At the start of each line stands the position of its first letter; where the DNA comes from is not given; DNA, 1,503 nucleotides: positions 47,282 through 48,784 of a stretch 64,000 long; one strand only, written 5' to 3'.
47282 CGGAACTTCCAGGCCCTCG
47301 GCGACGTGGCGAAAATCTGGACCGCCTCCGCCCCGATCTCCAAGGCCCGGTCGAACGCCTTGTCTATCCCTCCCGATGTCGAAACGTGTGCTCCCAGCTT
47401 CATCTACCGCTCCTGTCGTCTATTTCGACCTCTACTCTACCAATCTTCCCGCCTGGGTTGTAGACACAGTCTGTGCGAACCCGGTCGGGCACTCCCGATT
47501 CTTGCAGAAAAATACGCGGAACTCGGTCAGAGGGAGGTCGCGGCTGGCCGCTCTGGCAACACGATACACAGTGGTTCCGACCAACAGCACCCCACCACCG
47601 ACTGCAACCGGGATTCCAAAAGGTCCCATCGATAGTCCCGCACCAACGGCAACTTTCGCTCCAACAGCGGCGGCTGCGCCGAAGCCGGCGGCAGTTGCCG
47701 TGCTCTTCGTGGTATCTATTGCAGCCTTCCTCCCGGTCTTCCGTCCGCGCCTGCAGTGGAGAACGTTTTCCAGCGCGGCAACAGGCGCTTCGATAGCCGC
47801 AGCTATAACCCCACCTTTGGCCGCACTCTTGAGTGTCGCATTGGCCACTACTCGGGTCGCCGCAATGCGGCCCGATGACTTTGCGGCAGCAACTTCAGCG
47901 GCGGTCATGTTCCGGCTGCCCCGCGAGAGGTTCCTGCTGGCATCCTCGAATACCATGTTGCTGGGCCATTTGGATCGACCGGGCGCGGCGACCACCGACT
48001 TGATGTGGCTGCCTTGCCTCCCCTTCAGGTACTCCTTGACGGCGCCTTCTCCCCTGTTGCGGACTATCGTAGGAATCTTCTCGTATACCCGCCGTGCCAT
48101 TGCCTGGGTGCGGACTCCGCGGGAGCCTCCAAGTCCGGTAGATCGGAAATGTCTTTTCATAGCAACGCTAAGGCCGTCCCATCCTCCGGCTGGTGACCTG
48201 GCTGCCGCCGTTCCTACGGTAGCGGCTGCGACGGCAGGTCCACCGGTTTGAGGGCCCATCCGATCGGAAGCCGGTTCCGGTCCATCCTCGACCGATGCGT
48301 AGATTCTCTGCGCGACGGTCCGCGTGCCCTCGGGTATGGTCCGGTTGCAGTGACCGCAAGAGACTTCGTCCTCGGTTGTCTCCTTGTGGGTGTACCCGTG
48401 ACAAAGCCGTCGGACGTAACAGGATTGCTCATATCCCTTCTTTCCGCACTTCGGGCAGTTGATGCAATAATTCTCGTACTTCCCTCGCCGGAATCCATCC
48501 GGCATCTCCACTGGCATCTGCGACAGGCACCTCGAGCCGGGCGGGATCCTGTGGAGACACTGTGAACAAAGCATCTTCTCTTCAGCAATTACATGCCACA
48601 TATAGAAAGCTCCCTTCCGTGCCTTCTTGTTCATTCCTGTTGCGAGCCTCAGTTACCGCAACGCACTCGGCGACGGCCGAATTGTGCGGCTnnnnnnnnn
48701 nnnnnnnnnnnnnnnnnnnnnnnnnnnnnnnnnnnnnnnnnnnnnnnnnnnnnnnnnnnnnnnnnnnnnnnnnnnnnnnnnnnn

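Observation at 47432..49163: AT-richer RHH + zinc-ribbon / HNH-like / glycine-zipper gene pair with an operator-like palindrome in its promoter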

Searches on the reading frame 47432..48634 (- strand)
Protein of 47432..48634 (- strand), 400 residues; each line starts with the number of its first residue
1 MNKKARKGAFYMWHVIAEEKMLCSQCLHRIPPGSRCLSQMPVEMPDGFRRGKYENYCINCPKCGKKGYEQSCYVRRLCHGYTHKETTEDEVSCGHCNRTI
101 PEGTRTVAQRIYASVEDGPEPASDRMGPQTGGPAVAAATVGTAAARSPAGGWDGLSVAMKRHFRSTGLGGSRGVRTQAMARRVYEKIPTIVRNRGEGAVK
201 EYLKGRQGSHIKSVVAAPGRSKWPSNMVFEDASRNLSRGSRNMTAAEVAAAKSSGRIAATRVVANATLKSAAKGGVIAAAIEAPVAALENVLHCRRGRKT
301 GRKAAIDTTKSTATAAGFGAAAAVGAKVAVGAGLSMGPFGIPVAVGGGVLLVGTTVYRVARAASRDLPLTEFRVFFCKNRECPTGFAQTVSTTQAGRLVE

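Call 3: search_protein_families(library=pfam, proteins=[window:47432-48634:-], max_evalue=1)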
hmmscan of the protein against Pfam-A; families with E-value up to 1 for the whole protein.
window:47432-48634:- (400 aa): 2 families
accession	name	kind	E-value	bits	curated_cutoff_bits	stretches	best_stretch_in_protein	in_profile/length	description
PF14952.11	zf-tcix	-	0.062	13.3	31.2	1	373-391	23-41/42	Putative treble-clef, zinc-finger, Zn-binding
PF05876.18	GpA_ATPase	-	0.7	9.9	25.6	0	48-107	185-240/247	Phage terminase large subunit gpA, ATPase domain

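Call 4: search_protein_families(library=ncbifam, proteins=[window:47432-48634:-], max_evalue=1)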
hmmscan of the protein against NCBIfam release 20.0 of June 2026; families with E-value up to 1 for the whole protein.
window:47432-48634:- (400 aa): 1 family
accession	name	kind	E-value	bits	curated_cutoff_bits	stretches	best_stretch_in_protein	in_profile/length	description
NF040916.1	MamD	equivalog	0.75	8.9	100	1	255-363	193-300/318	magnetosome protein MamD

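Call 6: search_protein_families(library=padloc, proteins=[window:47432-48634:-], max_evalue=1)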
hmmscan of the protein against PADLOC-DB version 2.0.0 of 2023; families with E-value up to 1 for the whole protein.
window:47432-48634:- (400 aa): 0 families

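Call 7: search_protein_families(library=phrogs, proteins=[window:47432-48634:-], max_evalue=1)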
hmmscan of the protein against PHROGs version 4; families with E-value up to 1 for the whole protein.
window:47432-48634:- (400 aa): 3 families
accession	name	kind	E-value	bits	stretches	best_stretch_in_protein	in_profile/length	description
phrog_24188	-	unknown function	0.11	12.7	1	84-125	273-314/416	-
phrog_2834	-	unknown function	0.52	11.2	0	22-68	17-60/78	-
phrog_2993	-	unknown function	0.88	10.2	0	54-100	14-54/90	-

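Call 8: find_homologous_proteins(query=window:47432-48601:-, max_evalue=0.01)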
Query window:47432-48601:- (389 aa): 57 proteins with E <= 0.01 among 8000 candidates.
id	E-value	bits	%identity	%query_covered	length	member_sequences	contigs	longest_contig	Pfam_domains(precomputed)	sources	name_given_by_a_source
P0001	6.0e-256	867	100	100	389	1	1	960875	-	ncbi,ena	-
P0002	5.8e-216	735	86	100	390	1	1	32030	-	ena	-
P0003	1.1e-210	718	84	100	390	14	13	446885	-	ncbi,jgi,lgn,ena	jgi:hypothetical protein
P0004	4.0e-204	696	78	100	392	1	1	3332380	-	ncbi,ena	-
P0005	6.6e-203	692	81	98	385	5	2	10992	-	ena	-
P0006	2.7e-191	654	76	100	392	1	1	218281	-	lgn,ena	-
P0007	2.9e-189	647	77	98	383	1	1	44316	-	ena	-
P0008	1.3e-144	500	60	100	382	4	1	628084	-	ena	-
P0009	2.3e-143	496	60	100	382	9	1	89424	-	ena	-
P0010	1.1e-139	484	58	97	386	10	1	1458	-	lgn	-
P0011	4.2e-132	459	58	98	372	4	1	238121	-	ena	-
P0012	1.0e-123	432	51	99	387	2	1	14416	-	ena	-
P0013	1.3e-123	431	52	98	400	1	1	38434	-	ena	-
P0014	4.0e-118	413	49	99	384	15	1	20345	-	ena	-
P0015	1.8e-116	408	53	98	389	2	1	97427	-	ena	-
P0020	4.7e-112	393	51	98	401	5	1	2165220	-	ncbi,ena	-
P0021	4.8e-112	393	51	99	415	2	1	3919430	-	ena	-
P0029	3.1e-103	364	47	98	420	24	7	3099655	-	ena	-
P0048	9.9e-63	231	38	97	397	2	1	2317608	-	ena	-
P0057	1.5e-54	204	37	97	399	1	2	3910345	-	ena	-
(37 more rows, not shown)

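Call 13: find_related_loci(query=P0001, collection=genome_contigs, flank=6000)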
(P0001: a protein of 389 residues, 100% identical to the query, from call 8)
Query P0001 (389 aa) in genome_contigs; peptide patterns used: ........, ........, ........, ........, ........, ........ (x = any residue, [..] = any of these).
103 stretches matched a pattern; 4 encode a relative of the query (tblastn E <= 1e-3); 4 distinct loci.
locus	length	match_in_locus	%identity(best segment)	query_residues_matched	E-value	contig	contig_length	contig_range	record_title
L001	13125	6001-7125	57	1-380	8e-131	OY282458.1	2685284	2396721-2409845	MAG: uncultured Dehalococcoidia bacterium genome assembly, chromosome: 1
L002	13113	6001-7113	57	1-380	1e-124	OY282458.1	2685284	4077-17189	MAG: uncultured Dehalococcoidia bacterium genome assembly, chromosome: 1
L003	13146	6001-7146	48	1-377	3e-99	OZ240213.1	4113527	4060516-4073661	MAG: Dehalococcoidia bacterium isolate 72fd1f58-039a-43d1-a234-fad5f02d9593 genome assembly, chromosome: 1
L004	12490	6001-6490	56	1-382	1e-23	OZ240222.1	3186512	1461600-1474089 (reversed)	MAG: Dehalococcoidia bacterium isolate bda7ac21-848d-445c-aae4-c7980c7e0923 genome assembly, chromosome: 1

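Call 14: search_solved_structures(query=A1, max_evalue=10, show_alignments=3)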
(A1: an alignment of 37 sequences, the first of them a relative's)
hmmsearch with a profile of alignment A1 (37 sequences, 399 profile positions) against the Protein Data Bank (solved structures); distinct sequences matched with E-value up to 10: 1.
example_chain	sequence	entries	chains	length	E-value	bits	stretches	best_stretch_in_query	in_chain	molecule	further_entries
9fs6_b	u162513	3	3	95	0.18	14.3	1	79-116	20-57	LSU ribosomal protein S26E (Rps26E)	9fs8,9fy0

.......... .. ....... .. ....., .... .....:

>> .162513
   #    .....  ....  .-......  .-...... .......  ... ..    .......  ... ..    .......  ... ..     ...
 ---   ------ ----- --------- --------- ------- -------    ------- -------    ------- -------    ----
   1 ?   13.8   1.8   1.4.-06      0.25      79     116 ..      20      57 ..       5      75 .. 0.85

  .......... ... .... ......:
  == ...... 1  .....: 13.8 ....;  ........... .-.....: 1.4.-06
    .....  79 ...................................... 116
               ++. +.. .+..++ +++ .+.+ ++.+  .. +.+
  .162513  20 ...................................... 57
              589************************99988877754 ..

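Call 19: find_encoding_contigs(protein=P0001, flank=8000, max_places=3)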
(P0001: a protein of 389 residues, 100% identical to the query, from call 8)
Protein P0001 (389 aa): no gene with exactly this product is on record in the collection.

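Call 20: find_encoding_contigs(protein=P0048, flank=8000, max_places=3)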
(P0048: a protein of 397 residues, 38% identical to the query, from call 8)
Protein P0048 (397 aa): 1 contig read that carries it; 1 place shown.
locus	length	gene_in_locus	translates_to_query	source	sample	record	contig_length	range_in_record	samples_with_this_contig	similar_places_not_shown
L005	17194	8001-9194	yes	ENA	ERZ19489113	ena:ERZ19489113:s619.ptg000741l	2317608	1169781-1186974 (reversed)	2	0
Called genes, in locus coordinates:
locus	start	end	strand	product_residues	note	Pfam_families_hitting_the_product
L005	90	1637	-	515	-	-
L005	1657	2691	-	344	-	PF13809:Tubulin_2 (faint)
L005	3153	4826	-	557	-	PF02776:TPP_enzyme_N, PF00205:TPP_enzyme_M, PF02775:TPP_enzyme_C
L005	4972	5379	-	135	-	PF00903:Glyoxalase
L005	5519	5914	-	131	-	PF05942:PaREP1 (weak)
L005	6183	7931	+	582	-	PF01555:N6_N4_Mtase, PF04471:Mrr_cat (weak), PF22722:NA-iREase1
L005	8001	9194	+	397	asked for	-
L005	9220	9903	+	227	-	-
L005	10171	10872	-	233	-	-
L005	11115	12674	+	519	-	PF07969:Amidohydro_3, PF01979:Amidohydro_1 (weak)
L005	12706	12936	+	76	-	-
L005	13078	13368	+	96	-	-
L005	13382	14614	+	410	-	PF02771:Acyl-CoA_dh_N, PF02770:Acyl-CoA_dh_M, PF00441:Acyl-CoA_dh_1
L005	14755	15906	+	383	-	-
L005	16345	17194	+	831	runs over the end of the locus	-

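Call 21: find_encoding_contigs(protein=P0004, flank=6000, max_places=2)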
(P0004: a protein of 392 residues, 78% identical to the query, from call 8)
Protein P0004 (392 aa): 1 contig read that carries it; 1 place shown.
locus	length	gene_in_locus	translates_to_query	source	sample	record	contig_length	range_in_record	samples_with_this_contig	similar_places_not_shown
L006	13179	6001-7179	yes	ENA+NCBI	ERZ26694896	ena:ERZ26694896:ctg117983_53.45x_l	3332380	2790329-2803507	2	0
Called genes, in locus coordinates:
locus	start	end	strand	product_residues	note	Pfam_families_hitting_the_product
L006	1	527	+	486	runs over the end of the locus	PF01743:PolyA_pol, PF12627:PolyA_pol_RNAbd, PF01966:HD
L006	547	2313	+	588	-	PF21760:SecD_1st, PF22599:SecDF_P1_head, PF02355:SecD_SecF_C, PF03176:MMPL (weak)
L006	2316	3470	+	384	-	PF02355:SecD_SecF_C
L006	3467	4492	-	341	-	PF08240:ADH_N, PF16912:Glu_dehyd_C, PF00107:ADH_zinc_N, PF13602:ADH_zinc_N_2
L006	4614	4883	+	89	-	-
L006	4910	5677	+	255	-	-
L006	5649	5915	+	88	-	-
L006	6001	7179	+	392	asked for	-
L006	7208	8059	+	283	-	PF01261:AP_endonuc_2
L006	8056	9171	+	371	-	PF01988:VIT1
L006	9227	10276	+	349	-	PF03576:Peptidase_S58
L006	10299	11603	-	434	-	PF02463:SMC_N, PF13175:AAA_15 (weak), PF13476:AAA_23 (weak), PF13304:AAA_21 (faint)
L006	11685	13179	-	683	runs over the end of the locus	PF22745:Nlig-Ia, PF01653:DNA_ligase_aden, PF03120:OB_DNA_ligase, PF03119:DNA_ligase_ZBD, PF12826:HHH_2, PF14520:HHH_5 (weak), PF00533:BRCT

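Call 22: find_encoding_contigs(protein=P0020, flank=6000, max_places=2)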
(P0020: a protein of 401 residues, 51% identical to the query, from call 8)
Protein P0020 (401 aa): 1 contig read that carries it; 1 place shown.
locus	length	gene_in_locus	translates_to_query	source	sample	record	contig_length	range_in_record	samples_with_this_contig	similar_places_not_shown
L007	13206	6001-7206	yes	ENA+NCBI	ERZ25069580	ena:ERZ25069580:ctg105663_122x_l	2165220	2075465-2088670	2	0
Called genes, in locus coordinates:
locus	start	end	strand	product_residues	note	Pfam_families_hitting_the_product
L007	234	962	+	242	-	PF12760:Zn_ribbon_IS1595 (faint), PF12762:DDE_Tnp_IS1595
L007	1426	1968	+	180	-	PF13274:SocA_Panacea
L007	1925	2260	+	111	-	-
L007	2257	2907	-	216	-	-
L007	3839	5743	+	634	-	-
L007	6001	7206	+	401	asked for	-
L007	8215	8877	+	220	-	-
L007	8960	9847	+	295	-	-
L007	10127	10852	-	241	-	PF07394:DUF1501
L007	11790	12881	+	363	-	PF00069:Pkinase, PF07714:PK_Tyr_Ser-Thr, PF14531:Kinase-like (weak)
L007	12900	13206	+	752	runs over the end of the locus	PF13086:AAA_11, PF13245:AAA_19, PF13604:AAA_30 (weak), PF01443:Viral_helicase1 (faint), PF09848:SLFN-g3_helicase (faint), PF13087:AAA_12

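Call 23: find_encoding_contigs(protein=P0029, flank=6000, max_places=4)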
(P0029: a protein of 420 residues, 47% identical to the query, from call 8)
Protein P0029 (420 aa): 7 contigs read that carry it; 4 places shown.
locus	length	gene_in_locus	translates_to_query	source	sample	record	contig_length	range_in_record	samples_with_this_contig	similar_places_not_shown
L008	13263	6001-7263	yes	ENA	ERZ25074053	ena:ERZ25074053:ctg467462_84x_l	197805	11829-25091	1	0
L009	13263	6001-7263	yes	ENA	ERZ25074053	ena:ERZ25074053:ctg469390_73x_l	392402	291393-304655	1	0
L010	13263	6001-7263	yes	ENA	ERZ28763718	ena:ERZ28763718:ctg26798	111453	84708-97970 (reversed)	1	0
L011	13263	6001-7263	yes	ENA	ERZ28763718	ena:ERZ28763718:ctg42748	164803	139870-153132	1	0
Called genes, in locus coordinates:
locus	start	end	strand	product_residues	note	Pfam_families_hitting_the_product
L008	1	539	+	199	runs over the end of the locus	PF10517:DM13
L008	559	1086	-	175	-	PF00561:Abhydrolase_1 (weak), PF03096:Ndr (faint), PF12697:Abhydrolase_6, PF08386:Abhydrolase_4 (faint)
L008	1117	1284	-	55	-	-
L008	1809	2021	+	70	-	-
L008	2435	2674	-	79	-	-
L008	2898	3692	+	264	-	PF11185:DUF2971 (weak)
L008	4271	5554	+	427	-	PF13546:DDE_5, PF01609:DDE_Tnp_1 (weak)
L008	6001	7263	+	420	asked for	-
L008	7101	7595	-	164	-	-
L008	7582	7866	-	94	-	PF10117:McrBC (weak)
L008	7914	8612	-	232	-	PF10117:McrBC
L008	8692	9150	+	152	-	-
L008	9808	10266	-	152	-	-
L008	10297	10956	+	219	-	-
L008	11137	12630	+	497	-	PF04851:ResIII (weak)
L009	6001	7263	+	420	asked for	-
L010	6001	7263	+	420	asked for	-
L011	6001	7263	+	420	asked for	-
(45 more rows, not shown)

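Call 25: predict_structure(alignment_id=A1)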
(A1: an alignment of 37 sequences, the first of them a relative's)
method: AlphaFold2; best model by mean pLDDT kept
length: 389 residues; sequences in the alignment: 37
mean_pLDDT: 68.2   pTM: 0.41
mean pLDDT of the five models: 68.2, 67.5, 67.1, 66.3, 66.2
residues with pLDDT >= 90: 71; 70-90: 166; 50-70: 30; < 50: 122
segments of 3 or more residues with pLDDT < 50: 105-137, 260-270, 283-288, 290-294, 300-354, 385-389
pLDDT, mean of each block of 10 residues (from residue 1): 86 93 88 77 88 86 82 87 86 89 47 28 28 41 92 86 87 88 90 93 84 90 89 83 77 63 42 51 45 48 37 28 26 30 42 58 86 84 52
secondary structure, 60 per line:
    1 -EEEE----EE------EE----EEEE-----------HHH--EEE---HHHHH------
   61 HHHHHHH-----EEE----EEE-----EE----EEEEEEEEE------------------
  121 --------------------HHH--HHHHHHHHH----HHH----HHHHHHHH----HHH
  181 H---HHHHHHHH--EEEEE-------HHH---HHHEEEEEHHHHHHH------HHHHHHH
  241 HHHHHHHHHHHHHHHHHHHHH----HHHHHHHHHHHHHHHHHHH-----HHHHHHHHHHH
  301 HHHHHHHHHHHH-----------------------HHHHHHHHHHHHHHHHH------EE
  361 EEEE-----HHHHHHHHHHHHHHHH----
elements in order: E2-5 E24-27 E44-46 H50-54 H61-67 E73-75 E80-82 E94-102 H146-154 H166-173 H178-181 H185-192 E195-199 E216-220 H221-227 H234-261 H266-284 H290-312 H336-352 E359-364 H370-385

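Call 27: search_protein_representatives(alignment_id=A1)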
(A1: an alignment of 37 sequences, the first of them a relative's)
Query: 37 sequences, 399 profile positions. Proteins with E-value up to 0.001 (for the whole library): 632; up to 1e-10: 420; up to 1e-30: 150. The best 150 are listed.
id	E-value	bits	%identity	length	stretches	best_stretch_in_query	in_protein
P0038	2.4e-167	573.7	-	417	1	1-395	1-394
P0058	2.3e-153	527.7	-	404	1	1-396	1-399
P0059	1.0e-143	495.9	-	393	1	1-385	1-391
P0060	4.3e-140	484.0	-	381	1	1-387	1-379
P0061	3.8e-132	457.8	-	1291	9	123-247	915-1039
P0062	6.1e-132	457.1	-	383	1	1-389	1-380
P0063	9.0e-124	430.2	-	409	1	1-386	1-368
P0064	2.1e-120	419.2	-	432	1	1-320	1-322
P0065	2.8e-115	402.3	-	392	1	1-372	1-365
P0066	5.0e-113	394.8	-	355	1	1-298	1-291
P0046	9.0e-113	394.0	-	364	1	1-271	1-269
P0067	9.0e-108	377.6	-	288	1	126-390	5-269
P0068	2.2e-107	376.2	-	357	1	121-391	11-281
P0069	5.3e-107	375.0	-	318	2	1-259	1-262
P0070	7.7e-107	374.5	-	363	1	1-248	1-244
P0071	4.1e-106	372.1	-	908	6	129-250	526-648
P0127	3.5e-52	194.5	-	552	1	121-360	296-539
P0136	6.6e-48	180.4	-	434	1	120-360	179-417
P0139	3.4e-47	178.1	-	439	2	134-361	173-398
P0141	9.5e-47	176.6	-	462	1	120-357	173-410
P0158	1.2e-41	159.8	-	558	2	124-344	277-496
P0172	1.7e-37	146.2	-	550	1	174-359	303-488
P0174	2.9e-37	145.4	-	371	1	172-357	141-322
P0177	8.1e-37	143.9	-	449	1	129-348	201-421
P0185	2.9e-35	138.8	-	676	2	1-107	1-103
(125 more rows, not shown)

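Call 29: search_protein_families(library=pfam, proteins=[P0061, P0071, P0127, P0158, P0172, P0185, P0141, P0177, P0139, P0136], max_evalue=0.1)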
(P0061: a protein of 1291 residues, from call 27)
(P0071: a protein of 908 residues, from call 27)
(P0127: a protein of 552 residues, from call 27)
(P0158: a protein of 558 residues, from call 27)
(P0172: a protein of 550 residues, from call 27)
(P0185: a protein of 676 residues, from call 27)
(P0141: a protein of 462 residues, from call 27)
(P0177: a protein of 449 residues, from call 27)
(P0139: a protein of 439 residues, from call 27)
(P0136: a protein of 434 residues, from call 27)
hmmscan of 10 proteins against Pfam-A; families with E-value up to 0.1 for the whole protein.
P0061 (1291 aa): 2 families
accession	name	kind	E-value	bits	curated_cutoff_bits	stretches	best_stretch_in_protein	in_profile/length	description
PF24336.1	DUF7504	-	0.017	16.1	27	1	281-344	72-139/179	Family of unknown function (DUF7504)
PF08621.15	RPAP1_N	-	0.023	14.9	25.3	0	1025-1040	13-28/46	RPAP1-like, N-terminal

P0071 (908 aa): 0 families

P0127 (552 aa): 0 families

P0158 (558 aa): 0 families

P0172 (550 aa): 0 families

P0185 (676 aa): 1 family
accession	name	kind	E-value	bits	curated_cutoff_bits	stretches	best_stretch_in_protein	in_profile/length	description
PF20721.2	C19orf12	-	0.019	15.2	30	1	486-544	35-88/163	C19orf12-like protein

P0141 (462 aa): 0 families

P0177 (449 aa): 0 families

P0139 (439 aa): 0 families

P0136 (434 aa): 1 family
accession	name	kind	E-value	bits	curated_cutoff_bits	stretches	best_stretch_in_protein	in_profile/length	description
PF01442.23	Apolipoprotein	-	0.0068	16.6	90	0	24-141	51-168/190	Apolipoprotein A1/A4/E domain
